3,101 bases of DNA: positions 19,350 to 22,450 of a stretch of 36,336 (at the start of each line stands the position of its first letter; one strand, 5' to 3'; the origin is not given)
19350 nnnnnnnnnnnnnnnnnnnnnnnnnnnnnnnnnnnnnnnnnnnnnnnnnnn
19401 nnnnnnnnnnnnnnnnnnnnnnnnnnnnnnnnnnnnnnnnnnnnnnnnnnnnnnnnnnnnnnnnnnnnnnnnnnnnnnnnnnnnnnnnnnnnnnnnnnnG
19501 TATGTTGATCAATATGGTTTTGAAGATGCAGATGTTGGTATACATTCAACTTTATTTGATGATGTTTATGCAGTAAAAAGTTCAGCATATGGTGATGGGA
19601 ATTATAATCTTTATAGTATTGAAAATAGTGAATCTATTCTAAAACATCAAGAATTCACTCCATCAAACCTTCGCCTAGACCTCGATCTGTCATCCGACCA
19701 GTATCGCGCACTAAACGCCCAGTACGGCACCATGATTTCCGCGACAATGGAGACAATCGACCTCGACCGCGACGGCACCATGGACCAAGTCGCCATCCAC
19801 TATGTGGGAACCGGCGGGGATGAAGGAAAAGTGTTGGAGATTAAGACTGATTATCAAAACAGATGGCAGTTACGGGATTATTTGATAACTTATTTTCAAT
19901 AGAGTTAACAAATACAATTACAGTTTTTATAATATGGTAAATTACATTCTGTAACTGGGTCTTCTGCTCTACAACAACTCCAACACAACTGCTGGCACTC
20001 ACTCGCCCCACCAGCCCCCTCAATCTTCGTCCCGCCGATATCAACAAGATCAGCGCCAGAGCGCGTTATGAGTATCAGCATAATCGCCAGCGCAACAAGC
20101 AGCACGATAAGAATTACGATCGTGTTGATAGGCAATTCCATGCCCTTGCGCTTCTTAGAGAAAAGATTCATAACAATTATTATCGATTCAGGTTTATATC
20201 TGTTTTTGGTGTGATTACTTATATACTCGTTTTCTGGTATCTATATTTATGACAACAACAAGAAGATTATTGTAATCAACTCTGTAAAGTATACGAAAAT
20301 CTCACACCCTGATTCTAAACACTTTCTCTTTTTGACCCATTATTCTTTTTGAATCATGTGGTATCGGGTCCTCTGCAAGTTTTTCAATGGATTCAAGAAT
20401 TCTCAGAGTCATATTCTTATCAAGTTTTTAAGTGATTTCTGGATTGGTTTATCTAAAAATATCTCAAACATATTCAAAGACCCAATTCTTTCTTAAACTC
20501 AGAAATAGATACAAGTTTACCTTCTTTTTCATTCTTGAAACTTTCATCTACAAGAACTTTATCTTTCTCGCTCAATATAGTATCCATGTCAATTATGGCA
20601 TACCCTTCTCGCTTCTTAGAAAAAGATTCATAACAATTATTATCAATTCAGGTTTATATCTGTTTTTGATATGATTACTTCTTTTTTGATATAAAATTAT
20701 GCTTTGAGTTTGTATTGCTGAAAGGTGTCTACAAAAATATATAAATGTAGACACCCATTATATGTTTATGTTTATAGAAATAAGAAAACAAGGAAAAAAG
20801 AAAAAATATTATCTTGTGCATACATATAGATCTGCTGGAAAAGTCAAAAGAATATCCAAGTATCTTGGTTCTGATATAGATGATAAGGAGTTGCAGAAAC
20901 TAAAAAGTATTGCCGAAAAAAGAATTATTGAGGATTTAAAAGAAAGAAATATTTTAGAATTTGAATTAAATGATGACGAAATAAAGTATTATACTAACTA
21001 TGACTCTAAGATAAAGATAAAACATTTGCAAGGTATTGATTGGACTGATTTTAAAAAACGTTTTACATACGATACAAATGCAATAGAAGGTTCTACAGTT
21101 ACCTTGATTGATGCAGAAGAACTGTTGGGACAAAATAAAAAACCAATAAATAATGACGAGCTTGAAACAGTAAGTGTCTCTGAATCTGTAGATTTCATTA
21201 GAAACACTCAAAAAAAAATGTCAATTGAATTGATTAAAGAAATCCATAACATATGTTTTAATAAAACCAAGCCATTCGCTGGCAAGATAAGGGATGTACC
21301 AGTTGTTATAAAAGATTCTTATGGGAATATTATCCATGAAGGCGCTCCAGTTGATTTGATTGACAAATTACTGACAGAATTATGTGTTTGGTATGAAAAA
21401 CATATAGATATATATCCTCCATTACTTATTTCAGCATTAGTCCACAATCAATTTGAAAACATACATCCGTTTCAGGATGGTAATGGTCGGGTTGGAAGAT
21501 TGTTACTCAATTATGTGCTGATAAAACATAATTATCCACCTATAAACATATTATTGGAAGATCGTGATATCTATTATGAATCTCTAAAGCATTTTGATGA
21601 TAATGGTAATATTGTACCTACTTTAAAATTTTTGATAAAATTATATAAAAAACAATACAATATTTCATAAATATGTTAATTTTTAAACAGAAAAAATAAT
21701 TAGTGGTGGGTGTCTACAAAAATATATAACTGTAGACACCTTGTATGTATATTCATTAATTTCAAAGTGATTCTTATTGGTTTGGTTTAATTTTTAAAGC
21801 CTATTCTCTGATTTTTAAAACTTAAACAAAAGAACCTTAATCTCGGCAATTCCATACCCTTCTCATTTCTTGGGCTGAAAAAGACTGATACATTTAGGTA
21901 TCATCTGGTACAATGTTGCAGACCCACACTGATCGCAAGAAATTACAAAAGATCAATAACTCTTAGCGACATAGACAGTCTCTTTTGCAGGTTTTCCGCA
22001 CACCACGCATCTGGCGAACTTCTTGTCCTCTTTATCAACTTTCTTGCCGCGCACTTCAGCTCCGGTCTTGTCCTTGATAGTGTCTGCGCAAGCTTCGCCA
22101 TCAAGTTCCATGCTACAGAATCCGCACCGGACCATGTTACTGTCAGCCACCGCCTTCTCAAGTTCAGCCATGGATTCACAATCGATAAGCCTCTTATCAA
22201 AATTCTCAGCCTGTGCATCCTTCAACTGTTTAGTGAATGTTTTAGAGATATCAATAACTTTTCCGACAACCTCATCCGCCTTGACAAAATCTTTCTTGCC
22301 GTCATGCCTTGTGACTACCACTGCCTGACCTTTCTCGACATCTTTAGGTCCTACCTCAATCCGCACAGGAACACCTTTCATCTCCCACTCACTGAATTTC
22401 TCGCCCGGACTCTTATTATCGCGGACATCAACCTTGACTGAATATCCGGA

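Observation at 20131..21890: One pilin promoter-plus-leader present three times, with the copies bracketing a RelBE remnant and a Fic cassette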

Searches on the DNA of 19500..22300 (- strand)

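Call 64: search_rna_families(source=window, start=19500, end=22300, threshold=evalue, max_evalue=1)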
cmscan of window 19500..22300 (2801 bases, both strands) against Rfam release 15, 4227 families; matches with E-value up to 1: 1.
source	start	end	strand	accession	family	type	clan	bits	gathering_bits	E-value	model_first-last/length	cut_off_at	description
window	22201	22263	-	RF01222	sn2417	Gene; snRNA; snoRNA; CD-box;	-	19.6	80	0.61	1-123/123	no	Small nucleolar RNA sn2417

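Call 70: search_rna_families(sources=[L058, L059, L060, L061], threshold=evalue, max_evalue=1)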
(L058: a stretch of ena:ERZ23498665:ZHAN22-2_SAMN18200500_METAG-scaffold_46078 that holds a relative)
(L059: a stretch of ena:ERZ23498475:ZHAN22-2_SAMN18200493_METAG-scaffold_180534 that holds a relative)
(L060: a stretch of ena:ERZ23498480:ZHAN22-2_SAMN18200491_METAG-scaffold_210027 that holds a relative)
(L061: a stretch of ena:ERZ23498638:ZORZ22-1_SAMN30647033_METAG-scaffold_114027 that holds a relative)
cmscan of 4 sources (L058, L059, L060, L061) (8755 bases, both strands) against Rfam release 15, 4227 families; matches with E-value up to 1: 1.
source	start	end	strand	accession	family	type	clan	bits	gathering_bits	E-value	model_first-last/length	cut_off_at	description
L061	973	1062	-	RF01769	greA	Cis-reg; leader;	-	30.5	60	0.025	1-124/124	no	Enterobacteria greA leader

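Call 97: search_dna_similar(query=window:20100-21950:+, collection=plasmids, mode=distant, max_rows=8)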
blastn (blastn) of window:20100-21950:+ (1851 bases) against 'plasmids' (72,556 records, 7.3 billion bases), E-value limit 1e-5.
Records with a match: 1; places in all: 1; records where one place covers at least 80% of the query: 0.
Best place of each record, by identity: 80-90% 1.
By first word of the organism name: Pseudanabaena 1.
By predicted mobility (MOB-suite, as given by PLSDB): non-mobilizable 1.
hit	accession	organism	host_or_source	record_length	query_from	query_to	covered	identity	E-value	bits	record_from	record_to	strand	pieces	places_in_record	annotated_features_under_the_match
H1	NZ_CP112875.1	Pseudanabaena galeata CCNP1313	-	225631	1335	1387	3%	84.9%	7e-6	61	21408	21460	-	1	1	Fic family protein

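Call 98: search_dna_similar(query=window:20100-21950:+, collection=phages, mode=distant, max_rows=8)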
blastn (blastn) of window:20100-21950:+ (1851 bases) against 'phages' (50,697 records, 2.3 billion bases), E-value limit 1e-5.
No match.
